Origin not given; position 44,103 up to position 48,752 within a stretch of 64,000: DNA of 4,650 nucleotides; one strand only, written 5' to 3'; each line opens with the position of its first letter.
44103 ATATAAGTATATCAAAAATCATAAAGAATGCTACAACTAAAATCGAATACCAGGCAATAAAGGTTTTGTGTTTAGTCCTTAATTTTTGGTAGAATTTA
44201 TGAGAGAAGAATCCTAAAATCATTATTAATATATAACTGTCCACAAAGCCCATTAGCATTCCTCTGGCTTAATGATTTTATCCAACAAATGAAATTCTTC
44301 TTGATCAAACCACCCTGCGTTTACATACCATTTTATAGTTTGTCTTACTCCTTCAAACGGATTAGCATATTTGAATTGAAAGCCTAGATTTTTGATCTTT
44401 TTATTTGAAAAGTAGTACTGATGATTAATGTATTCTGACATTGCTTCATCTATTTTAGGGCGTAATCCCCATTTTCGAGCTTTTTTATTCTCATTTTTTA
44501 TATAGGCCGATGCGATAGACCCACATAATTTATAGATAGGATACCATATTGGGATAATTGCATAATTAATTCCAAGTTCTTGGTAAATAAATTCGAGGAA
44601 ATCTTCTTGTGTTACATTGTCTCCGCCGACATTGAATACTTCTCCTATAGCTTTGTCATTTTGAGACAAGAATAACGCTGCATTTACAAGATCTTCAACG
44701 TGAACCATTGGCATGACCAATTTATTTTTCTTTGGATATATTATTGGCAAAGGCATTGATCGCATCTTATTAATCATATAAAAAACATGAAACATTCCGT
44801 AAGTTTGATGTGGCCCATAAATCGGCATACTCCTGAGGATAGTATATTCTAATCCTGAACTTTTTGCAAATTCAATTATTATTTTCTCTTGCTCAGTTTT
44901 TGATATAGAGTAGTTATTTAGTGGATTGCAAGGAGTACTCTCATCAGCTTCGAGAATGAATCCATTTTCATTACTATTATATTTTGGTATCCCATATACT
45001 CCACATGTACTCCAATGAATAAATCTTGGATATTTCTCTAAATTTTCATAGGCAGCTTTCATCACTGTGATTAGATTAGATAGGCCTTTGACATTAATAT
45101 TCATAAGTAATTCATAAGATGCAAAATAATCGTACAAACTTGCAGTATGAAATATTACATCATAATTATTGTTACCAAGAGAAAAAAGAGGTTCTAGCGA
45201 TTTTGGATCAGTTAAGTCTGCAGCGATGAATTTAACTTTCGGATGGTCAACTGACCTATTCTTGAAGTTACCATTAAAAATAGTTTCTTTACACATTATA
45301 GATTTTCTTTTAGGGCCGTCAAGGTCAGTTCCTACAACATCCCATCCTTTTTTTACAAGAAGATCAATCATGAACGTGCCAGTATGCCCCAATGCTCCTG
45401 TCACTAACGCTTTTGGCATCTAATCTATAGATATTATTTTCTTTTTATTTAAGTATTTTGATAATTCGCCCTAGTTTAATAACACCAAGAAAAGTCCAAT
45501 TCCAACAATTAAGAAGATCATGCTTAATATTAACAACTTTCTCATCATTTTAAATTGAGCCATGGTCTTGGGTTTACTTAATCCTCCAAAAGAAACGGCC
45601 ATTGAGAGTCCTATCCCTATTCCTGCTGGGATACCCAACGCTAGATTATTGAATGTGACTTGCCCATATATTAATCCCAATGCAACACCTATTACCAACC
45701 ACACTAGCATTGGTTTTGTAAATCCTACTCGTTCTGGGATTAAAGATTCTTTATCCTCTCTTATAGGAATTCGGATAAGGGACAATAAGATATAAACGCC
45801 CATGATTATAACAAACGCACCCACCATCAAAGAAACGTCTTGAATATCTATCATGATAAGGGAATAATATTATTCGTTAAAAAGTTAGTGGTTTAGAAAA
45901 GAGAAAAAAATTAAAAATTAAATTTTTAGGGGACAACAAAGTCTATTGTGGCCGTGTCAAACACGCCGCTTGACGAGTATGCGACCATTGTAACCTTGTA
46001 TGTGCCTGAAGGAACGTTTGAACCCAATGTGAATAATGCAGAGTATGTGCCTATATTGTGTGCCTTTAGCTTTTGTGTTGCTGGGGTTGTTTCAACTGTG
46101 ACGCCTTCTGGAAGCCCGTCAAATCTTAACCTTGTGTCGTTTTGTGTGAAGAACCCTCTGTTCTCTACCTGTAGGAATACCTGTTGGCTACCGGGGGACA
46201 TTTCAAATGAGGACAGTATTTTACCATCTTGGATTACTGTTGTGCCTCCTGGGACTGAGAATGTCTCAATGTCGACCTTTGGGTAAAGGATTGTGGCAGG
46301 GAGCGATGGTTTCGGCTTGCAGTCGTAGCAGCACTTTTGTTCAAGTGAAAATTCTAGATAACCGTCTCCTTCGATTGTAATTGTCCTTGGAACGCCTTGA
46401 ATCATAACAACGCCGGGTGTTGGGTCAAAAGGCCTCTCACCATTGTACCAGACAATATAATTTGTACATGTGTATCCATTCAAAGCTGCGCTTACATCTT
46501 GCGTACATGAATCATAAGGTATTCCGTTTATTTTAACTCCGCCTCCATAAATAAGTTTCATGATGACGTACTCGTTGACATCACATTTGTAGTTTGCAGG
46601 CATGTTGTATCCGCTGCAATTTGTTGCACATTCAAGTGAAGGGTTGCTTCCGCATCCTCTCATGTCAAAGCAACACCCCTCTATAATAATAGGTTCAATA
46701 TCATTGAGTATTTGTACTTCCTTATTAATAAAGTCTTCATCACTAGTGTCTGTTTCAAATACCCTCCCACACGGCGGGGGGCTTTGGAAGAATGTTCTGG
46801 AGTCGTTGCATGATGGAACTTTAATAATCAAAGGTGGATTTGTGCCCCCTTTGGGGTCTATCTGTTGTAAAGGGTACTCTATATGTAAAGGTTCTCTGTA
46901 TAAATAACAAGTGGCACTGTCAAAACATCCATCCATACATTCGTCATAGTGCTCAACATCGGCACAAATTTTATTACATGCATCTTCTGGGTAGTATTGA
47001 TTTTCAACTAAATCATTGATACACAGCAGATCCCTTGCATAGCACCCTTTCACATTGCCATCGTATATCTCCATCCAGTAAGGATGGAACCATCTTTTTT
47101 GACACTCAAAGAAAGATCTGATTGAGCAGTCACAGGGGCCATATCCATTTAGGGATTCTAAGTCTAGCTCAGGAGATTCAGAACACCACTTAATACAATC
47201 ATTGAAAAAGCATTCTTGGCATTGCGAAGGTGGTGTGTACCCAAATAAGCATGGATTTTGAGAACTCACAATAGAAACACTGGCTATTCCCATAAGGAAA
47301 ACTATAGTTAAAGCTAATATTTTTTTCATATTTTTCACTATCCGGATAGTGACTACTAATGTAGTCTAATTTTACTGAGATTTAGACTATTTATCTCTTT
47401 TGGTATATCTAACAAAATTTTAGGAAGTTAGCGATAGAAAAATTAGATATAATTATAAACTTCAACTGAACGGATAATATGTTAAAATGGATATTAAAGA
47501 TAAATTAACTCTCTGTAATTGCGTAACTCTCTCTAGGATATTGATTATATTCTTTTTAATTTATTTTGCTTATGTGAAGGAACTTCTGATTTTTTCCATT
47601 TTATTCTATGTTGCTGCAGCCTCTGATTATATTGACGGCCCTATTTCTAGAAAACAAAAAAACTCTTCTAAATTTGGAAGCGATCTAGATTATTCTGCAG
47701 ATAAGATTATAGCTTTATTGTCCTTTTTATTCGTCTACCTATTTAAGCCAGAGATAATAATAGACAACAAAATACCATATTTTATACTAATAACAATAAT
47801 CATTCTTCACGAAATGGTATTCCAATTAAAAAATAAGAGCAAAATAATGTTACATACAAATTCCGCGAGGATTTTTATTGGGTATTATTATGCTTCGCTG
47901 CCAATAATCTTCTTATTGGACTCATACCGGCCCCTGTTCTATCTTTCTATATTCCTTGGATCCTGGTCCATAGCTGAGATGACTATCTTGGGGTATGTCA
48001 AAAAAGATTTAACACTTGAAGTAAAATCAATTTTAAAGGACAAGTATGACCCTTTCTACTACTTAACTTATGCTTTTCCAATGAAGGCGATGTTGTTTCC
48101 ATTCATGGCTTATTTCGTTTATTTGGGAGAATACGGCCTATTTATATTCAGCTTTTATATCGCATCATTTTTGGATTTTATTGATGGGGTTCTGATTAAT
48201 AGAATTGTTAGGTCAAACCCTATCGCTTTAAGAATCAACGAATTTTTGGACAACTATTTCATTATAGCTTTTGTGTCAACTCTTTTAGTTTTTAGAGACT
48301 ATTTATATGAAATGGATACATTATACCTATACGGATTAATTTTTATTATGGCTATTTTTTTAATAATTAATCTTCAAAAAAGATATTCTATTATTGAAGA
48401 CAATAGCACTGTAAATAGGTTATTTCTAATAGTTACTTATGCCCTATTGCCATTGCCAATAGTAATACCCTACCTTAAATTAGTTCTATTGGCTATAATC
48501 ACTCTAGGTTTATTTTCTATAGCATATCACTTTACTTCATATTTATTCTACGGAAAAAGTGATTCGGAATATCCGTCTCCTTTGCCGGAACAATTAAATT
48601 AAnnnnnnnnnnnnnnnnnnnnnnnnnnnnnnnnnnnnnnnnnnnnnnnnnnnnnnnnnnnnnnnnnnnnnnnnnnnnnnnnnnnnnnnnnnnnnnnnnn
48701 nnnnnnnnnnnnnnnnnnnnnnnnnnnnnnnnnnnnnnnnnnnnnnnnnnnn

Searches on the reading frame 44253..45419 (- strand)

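Call 7: search_protein_families(library=pfam, proteins=[window:44253-45419:-], max_evalue=0.01)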
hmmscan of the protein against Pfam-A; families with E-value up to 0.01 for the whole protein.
window:44253-45419:- (388 aa): 6 families
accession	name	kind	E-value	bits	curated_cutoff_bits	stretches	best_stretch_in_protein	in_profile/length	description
PF01370.27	Epimerase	-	6.5e-34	117.8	20.9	1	4-265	1-240/240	NAD dependent epimerase/dehydratase family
PF16363.11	GDP_Man_Dehyd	-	9.7e-25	88.1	27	1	5-285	1-269/332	GDP-mannose 4,6 dehydratase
PF07993.18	NAD_binding_4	-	5.2e-16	59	20.1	1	7-246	2-256/258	Male sterility protein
PF01073.25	3Beta_HSD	-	8e-13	48.5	22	1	5-282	1-268/280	3-beta hydroxysteroid dehydrogenase/isomerase family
PF04321.23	RmlD_sub_bind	-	1.3e-06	28.2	27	1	4-221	3-169/287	RmlD substrate binding domain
PF13460.12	NAD_binding_10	-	1.6e-05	25.3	27.2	1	57-197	35-143/184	NAD(P)H-binding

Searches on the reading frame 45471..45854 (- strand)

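Call 7: search_protein_families(library=pfam, proteins=[window:45471-45854:-], max_evalue=0.01)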
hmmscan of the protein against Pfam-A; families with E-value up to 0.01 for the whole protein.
window:45471-45854:- (127 aa): 0 families

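Call 34: search_protein_families(library=ncbifam, proteins=[window:45471-45854:-], max_evalue=1)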
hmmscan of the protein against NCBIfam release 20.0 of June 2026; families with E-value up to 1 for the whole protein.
window:45471-45854:- (127 aa): 1 family
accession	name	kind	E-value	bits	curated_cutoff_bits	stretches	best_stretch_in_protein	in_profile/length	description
NF047370.1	toxin_TsaT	equivalog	0.055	13.9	80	0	10-63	10-59/60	type II toxin-antitoxin system toxin TsaT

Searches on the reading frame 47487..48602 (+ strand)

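Call 7: search_protein_families(library=pfam, proteins=[window:47487-48602:+], max_evalue=0.01)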
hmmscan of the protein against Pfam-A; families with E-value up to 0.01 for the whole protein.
window:47487-48602:+ (371 aa): 1 family
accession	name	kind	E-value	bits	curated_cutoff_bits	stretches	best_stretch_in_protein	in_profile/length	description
PF01066.26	CDP-OH_P_transf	-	1.3e-15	58.6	22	1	8-112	2-104/152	CDP-alcohol phosphatidyltransferase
